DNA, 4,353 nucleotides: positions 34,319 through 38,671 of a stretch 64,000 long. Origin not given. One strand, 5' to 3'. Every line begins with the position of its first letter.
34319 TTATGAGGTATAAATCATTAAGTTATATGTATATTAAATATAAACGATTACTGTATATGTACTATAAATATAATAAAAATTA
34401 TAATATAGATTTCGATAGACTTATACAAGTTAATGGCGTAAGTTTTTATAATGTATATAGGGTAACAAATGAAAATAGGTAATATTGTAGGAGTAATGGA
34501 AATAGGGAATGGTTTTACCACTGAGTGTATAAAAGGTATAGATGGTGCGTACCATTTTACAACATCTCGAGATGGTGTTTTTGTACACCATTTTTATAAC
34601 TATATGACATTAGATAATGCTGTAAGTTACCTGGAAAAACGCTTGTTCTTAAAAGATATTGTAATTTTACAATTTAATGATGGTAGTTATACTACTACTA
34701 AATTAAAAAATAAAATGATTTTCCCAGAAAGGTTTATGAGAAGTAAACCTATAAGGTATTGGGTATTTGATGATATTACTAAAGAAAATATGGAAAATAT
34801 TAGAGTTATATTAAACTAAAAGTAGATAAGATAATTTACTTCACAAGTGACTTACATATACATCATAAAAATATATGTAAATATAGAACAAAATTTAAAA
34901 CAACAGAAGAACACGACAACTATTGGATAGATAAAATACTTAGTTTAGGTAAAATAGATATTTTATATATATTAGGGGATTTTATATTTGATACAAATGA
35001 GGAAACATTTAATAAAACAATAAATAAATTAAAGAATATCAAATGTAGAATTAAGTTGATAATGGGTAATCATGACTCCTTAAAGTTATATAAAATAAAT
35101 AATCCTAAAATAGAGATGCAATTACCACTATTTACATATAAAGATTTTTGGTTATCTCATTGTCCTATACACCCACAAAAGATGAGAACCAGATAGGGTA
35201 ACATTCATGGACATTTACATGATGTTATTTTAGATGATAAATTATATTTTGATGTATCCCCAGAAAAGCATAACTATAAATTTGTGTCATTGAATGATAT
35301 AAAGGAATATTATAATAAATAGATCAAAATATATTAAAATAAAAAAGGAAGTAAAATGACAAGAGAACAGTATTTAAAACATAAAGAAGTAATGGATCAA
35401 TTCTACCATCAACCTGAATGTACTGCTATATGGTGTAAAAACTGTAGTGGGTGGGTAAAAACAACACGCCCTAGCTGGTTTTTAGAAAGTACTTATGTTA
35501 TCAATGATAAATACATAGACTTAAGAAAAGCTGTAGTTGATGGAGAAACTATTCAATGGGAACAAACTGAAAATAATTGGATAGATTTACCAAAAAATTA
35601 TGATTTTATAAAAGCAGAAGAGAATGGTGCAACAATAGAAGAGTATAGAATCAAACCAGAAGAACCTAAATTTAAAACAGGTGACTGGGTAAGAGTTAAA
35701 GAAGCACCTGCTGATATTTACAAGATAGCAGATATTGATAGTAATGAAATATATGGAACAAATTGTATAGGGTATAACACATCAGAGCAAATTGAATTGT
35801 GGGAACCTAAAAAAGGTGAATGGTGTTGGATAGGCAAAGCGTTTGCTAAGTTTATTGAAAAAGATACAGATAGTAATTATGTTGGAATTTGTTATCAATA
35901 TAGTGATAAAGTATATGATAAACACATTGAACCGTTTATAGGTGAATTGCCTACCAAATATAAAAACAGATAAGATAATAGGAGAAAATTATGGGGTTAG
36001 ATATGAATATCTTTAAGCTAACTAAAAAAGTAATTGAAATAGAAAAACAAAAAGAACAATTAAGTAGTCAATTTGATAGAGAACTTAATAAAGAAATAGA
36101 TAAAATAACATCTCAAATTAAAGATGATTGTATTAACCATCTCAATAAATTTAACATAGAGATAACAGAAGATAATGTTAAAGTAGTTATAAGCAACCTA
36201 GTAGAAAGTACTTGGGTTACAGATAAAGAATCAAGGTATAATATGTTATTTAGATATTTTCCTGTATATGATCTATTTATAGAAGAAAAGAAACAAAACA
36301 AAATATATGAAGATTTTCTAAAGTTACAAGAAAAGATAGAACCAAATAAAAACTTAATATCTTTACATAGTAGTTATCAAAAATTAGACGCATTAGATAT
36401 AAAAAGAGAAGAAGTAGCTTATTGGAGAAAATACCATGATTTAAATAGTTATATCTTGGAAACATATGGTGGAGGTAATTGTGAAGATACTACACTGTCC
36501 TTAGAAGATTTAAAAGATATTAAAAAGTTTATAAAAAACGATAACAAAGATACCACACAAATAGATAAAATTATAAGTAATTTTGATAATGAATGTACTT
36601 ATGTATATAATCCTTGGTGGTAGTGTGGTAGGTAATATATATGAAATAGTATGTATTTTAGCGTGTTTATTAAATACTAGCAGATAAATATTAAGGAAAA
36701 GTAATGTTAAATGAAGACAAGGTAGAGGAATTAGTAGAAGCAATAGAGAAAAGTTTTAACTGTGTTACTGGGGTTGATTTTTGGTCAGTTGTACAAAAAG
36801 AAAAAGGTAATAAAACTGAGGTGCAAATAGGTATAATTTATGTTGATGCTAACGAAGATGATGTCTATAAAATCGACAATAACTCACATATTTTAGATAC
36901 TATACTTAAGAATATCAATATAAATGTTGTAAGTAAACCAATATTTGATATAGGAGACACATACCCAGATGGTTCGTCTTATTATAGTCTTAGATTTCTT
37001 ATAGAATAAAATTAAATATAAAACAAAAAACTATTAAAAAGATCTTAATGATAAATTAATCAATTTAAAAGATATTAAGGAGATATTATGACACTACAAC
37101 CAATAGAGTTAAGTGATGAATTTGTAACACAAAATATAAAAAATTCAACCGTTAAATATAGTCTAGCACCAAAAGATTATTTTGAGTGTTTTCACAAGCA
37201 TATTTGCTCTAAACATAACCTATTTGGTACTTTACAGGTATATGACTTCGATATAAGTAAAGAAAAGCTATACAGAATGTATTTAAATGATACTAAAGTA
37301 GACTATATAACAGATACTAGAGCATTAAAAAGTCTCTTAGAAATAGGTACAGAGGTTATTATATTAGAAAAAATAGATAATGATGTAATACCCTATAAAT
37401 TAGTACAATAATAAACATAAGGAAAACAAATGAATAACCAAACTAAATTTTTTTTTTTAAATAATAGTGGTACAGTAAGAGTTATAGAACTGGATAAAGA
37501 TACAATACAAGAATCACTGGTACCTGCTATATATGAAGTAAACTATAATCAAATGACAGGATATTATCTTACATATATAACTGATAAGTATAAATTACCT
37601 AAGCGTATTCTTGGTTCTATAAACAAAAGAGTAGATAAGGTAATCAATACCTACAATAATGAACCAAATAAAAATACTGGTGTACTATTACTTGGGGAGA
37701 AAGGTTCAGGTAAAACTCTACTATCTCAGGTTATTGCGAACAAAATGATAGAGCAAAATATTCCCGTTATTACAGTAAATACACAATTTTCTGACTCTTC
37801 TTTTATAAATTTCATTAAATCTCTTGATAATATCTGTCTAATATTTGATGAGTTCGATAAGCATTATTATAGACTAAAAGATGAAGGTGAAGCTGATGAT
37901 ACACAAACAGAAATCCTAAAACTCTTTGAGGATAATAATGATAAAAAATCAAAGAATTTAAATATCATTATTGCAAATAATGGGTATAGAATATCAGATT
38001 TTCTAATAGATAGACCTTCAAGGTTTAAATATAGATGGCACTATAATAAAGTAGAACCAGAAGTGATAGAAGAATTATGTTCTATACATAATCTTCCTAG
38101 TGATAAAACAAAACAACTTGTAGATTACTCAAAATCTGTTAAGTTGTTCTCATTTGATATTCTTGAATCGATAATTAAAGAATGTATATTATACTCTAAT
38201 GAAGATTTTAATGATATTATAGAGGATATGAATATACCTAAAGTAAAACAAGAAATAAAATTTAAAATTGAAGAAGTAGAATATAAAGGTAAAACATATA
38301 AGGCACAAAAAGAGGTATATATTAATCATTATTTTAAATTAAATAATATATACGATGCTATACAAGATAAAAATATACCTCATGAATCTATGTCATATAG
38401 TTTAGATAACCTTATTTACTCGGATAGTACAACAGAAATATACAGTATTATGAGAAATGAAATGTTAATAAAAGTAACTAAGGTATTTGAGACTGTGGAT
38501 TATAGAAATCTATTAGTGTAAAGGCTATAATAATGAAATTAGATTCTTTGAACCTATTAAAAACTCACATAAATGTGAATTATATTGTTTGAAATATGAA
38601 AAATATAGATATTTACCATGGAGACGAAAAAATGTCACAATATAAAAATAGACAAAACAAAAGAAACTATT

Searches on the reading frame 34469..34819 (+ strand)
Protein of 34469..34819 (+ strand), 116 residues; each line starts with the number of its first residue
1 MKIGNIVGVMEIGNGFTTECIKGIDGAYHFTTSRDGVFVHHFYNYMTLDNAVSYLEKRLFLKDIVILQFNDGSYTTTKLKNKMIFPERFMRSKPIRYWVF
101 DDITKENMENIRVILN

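Call 62: search_protein_families(library=phrogs, proteins=[window:34469-34819:+], max_evalue=0.00001)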
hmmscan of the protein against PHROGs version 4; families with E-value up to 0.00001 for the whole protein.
window:34469-34819:+ (116 aa): 0 families

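Call 71: find_encoding_contigs(protein=window:34469-34819:+, flank=10000, max_places=10)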
Protein window:34469-34819:+ (116 aa): 1 contig read that carries it; 1 place shown.
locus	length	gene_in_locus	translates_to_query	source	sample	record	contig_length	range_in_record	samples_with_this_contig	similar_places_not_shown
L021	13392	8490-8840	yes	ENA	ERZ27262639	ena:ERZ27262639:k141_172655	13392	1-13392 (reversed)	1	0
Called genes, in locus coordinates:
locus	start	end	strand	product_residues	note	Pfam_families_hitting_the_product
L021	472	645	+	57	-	-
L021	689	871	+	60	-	-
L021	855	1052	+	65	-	-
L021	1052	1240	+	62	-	-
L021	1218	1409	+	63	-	-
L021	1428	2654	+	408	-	-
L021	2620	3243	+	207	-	-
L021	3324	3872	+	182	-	-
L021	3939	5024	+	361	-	-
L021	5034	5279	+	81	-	-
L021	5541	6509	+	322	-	PF01145:Band_7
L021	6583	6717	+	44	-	-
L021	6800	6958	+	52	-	-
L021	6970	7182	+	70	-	-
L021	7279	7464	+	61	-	-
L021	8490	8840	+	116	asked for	-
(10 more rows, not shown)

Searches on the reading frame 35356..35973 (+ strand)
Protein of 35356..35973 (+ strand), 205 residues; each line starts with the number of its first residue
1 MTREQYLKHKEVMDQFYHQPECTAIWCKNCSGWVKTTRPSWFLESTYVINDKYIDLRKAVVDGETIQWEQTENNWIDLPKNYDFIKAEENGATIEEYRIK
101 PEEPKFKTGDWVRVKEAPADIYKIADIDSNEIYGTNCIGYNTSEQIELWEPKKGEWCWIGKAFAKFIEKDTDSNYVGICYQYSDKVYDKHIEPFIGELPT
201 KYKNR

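Call 62: search_protein_families(library=phrogs, proteins=[window:35356-35973:+], max_evalue=0.00001)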
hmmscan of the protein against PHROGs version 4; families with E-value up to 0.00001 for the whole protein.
window:35356-35973:+ (205 aa): 0 families

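Call 72: find_encoding_contigs(protein=window:35356-35973:+, flank=10000, max_places=10)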
Protein window:35356-35973:+ (205 aa): 1 contig read that carries it; 1 place shown.
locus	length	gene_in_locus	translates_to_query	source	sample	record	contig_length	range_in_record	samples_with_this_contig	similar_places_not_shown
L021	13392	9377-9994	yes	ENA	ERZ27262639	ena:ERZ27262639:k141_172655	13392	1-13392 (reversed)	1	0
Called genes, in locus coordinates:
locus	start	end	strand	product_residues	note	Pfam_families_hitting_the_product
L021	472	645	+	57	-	-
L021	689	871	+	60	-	-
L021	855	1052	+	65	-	-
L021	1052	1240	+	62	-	-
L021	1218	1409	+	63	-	-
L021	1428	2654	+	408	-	-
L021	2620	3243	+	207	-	-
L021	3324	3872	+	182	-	-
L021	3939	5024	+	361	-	-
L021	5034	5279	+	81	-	-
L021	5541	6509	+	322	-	PF01145:Band_7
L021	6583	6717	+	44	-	-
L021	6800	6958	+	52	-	-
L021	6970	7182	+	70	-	-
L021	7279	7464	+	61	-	-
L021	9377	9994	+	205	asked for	-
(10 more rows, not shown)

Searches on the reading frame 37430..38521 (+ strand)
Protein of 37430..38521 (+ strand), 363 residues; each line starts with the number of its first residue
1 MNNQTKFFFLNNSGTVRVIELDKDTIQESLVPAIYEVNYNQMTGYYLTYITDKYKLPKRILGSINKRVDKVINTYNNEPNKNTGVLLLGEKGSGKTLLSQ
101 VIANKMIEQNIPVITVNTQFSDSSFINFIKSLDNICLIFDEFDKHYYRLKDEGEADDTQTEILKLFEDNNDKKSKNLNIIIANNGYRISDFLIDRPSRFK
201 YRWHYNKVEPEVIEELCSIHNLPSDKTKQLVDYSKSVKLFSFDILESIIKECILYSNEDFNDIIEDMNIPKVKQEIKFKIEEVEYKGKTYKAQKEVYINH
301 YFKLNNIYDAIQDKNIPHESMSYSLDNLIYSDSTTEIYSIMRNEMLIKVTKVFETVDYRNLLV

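Call 62: search_protein_families(library=phrogs, proteins=[window:37430-38521:+], max_evalue=0.00001)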
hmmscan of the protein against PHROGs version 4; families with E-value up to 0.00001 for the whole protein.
window:37430-38521:+ (363 aa): 3 families
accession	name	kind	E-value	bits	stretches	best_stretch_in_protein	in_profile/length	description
phrog_2376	-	other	4.9e-67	227.8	1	9-317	3-304/363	ATPase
phrog_3757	-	unknown function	9.9e-07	29.5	1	79-289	123-343/367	-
phrog_168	-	DNA, RNA and nucleotide metabolism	4.3e-06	27.6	1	80-318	40-257/314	clamp loader of DNA polymerase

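Call 86: search_protein_families(library=ncbifam, proteins=[window:37430-38521:+], max_evalue=0.01)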
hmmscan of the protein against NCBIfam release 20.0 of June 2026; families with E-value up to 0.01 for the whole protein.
window:37430-38521:+ (363 aa): 19 families
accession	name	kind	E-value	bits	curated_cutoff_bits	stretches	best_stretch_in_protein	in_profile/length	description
NF005992.0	PRK08116.1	subfamily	4.1e-10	39.3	189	1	68-119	100-151/269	hypothetical protein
NF052589.1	ArlH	equivalog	2.4e-05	24.2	215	1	83-133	21-71/229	archaellum protein ArlH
NF005304.0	PRK06835.1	equivalog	2.4e-05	23.6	215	1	57-116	158-217/330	ATP-binding protein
NF047748.1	PrtsmActNtasePan1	equivalog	0.00014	21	750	1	82-223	182-334/405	proteasome-activating nucleotidase Pan1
NF047747.1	PrtsmActNtasePan2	equivalog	0.00016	21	700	1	82-255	185-371/397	proteasome-activating nucleotidase Pan2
TIGR01242.2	TIGR01242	subfamily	0.00028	20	500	1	83-220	149-297/362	proteasome-activating nucleotidase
NF006320.0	PRK08533.1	equivalog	0.00031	20.4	215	1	85-133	27-75/230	flagellar accessory protein FlaH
NF003069.1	PRK03992.1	subfamily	0.00036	19.8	500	0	83-107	166-190/379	proteasome-activating nucleotidase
TIGR01817.1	nifA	equivalog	0.00041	19.2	528.85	1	57-118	195-255/534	nif-specific transcriptional activator NifA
NF008485.2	PRK11388.1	equivalog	0.00055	18.4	551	1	68-122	341-395/643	dihydroxyacetone kinase operon transcriptional regulator DhaR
NF005378.0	PRK06921.1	subfamily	0.00061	18.9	207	1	80-114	115-150/266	hypothetical protein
TIGR03420.1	DnaA_homol_Hda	equivalog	0.0013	18.3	194.8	1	70-144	28-101/226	DnaA regulatory inactivator Hda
TIGR03689.1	pup_AAA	equivalog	0.0017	17.2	504.75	0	71-112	207-246/512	proteasome ATPase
NF042959.1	IteA_antiphage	equivalog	0.0019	17.4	510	1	81-223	124-270/367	anti-phage ATPase IteA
TIGR00635.1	ruvB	equivalog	0.0028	16.7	299.05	1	64-140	12-88/305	Holliday junction branch migration DNA helicase RuvB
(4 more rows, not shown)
